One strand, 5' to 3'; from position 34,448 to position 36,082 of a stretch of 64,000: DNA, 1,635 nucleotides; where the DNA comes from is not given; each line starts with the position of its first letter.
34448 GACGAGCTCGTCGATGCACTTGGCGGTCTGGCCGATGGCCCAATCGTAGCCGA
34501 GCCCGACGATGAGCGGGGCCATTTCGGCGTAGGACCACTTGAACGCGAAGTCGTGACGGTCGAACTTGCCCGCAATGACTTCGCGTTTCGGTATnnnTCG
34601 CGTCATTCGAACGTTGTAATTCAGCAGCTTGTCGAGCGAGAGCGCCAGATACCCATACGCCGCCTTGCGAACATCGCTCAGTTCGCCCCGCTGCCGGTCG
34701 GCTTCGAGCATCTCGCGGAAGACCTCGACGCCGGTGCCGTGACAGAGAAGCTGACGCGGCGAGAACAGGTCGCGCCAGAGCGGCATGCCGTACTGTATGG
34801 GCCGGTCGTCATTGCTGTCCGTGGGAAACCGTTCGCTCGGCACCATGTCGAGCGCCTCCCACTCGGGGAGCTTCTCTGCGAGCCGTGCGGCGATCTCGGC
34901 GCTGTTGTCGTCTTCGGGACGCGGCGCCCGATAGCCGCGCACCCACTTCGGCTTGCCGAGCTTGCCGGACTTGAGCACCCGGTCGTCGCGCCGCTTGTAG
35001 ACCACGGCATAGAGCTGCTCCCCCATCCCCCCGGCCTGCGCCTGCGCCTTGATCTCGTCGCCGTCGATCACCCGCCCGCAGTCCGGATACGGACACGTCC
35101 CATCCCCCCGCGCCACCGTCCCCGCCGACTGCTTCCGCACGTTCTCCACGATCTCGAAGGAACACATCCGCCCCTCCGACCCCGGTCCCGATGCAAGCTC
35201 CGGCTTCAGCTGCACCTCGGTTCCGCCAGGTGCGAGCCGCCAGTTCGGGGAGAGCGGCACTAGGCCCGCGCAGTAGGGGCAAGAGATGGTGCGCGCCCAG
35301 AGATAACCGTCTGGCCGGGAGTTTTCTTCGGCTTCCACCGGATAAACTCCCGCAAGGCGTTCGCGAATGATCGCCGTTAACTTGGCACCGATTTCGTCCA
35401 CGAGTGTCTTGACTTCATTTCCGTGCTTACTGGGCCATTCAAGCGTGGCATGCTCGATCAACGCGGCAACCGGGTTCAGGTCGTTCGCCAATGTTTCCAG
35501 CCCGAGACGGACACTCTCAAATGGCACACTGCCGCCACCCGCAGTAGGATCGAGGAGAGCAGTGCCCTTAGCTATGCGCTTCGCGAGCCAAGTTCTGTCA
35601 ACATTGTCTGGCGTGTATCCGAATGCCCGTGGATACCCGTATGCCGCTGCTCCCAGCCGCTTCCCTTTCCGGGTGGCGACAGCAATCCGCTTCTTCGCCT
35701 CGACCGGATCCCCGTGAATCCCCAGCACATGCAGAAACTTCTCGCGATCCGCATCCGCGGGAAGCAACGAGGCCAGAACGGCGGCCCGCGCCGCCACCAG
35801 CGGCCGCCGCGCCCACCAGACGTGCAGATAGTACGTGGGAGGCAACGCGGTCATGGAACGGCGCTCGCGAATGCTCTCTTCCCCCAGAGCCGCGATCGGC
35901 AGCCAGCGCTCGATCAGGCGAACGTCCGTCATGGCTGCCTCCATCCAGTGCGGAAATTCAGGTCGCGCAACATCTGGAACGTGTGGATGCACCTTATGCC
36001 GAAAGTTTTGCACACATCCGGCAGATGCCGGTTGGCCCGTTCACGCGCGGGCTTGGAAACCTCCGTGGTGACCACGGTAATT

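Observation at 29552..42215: Helicase-methylase-ATPase (DUF499 / DUF1156 / PLD-SNF2) defence island carrying extra genes inside the operon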

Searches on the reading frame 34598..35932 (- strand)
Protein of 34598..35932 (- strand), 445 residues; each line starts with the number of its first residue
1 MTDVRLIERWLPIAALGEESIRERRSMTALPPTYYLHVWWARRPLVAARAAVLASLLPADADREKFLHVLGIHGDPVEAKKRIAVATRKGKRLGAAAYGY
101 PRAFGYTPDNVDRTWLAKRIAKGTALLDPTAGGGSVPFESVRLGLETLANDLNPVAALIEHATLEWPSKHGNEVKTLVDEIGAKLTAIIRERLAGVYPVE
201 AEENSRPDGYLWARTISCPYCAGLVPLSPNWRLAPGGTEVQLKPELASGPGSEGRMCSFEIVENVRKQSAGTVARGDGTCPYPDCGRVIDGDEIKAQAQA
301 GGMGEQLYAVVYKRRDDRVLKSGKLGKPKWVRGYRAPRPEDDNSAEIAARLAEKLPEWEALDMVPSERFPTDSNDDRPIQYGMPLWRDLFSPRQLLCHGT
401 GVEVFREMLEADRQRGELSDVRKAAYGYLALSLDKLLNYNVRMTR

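Call 8: search_protein_families(library=pfam, proteins=[window:34598-35932:-], max_evalue=0.01)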
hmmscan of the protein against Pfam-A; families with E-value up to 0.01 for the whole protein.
window:34598-35932:- (445 aa): 1 family
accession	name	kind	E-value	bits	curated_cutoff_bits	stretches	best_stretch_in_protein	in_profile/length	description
PF06634.17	DUF1156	-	1.7e-15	57.3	24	1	10-60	1-50/73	Protein of unknown function (DUF1156)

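Call 9: search_protein_families(library=padloc, proteins=[window:34598-35932:-], max_evalue=0.01)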
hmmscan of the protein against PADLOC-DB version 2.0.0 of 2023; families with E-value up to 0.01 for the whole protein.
window:34598-35932:- (445 aa): 10 families
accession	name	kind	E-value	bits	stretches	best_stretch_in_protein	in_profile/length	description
PDLC00661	HmaB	-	7.9e-34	114.6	3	124-173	139-188/973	DNA-adenine methylase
PDLC00660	HmaB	-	2.8e-32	109.6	3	125-173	141-189/967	DNA-adenine methylase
PDLC02189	DUF1156_MTase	-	7.8e-26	88.5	3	124-245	165-286/944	-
PDLC03314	MTase_II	-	1.1e-16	58.1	2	119-230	160-270/944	Type II methyltransferase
PDLC03352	MTase_II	-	2.1e-16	57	2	119-234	88-199/1023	Type II methyltransferase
PDLC03233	MTase_II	-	1.6e-13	48.1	2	122-281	121-281/731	Type II methyltransferase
PDLC03319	MTase_II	-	2.7e-06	24.5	1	105-165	6-66/503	Type II methyltransferase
PDLC03367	MTase_II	-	5.2e-06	23.1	1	105-168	24-87/633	Type II methyltransferase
PDLC03364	MTase_II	-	0.00013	19.1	1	111-162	46-98/380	Type II methyltransferase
PDLC03322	MTase_II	-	0.0024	14.8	1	121-162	63-104/446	Type II methyltransferase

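Call 39: search_protein_families(library=ncbifam, proteins=[window:34598-35932:-], max_evalue=0.001)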
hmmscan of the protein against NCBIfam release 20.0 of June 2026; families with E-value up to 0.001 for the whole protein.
window:34598-35932:- (445 aa): 1 family
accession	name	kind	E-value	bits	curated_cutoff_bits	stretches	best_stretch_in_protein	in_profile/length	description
NF042963.1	DUF1156_antiphage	equivalog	9.7e-41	139.8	1000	3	120-244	181-305/960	anti-phage-associated DUF1156 domain-containing protein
